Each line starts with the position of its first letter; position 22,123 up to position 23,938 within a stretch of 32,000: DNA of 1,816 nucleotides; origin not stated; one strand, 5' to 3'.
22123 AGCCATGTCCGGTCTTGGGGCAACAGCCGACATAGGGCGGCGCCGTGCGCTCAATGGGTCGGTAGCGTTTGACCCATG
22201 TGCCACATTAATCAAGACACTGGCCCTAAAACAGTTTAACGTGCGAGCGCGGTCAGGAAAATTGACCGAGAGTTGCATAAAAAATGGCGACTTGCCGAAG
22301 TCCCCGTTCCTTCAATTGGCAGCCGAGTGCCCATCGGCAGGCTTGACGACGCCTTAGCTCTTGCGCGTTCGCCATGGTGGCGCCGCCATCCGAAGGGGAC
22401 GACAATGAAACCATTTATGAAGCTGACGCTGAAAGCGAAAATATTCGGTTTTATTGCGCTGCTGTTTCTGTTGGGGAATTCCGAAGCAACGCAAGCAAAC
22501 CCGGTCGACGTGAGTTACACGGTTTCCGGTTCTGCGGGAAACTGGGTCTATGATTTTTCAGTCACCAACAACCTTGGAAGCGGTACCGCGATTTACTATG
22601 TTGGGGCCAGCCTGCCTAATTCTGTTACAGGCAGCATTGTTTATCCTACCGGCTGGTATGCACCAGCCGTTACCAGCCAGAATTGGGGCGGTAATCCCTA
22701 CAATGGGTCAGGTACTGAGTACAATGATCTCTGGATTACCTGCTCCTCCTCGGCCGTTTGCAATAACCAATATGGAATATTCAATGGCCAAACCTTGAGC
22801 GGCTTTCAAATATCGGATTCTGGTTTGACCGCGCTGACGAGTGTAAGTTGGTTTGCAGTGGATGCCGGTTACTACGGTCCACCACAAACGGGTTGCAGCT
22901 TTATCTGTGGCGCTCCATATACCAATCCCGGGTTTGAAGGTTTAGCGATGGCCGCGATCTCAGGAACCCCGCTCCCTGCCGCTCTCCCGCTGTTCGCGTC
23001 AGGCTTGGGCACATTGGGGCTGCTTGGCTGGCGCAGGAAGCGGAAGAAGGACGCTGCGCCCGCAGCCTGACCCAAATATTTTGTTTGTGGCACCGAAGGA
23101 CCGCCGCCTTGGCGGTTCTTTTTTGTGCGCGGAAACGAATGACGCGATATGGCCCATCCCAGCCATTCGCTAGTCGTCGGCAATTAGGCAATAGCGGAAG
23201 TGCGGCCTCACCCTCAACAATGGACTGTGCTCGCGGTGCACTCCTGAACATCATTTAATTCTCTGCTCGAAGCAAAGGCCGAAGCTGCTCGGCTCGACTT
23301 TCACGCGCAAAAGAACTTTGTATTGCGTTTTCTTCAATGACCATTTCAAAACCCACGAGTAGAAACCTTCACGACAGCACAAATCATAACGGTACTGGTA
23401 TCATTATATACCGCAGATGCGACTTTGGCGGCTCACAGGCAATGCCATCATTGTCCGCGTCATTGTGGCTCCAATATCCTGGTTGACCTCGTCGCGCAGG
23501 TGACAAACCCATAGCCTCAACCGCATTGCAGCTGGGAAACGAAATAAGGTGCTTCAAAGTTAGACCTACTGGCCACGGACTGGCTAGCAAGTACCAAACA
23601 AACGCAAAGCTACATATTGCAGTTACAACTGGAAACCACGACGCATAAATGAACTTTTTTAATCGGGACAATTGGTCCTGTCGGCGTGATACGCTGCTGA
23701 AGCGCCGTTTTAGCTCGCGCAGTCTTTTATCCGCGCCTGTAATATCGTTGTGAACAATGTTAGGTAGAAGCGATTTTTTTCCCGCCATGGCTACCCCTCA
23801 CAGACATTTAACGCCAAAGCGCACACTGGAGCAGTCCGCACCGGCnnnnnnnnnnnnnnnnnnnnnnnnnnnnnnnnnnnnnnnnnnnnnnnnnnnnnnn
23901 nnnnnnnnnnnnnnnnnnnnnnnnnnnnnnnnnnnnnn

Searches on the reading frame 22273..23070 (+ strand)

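Call 8: search_protein_families(library=pfam, proteins=[window:22273-23070:+], max_evalue=0.01)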
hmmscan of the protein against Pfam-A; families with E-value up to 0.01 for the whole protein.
window:22273-23070:+ (265 aa): 1 family
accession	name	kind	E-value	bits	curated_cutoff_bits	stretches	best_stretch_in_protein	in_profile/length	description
PF07589.16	PEP-CTERM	-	0.0016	18.9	20.7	1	232-256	2-24/24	PEP-CTERM motif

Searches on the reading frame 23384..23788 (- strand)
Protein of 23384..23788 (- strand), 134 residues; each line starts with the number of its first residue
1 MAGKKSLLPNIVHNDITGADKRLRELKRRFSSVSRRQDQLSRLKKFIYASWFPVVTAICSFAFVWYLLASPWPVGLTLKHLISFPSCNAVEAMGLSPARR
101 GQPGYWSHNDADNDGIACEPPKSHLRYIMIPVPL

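Call 8: search_protein_families(library=pfam, proteins=[window:23384-23788:-], max_evalue=0.01)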
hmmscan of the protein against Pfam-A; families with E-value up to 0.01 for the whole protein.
window:23384-23788:- (134 aa): 1 family
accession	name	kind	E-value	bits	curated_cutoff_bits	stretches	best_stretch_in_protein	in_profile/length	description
PF05901.16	Excalibur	-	1.4e-10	41.8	22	1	84-119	1-36/36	Excalibur calcium-binding domain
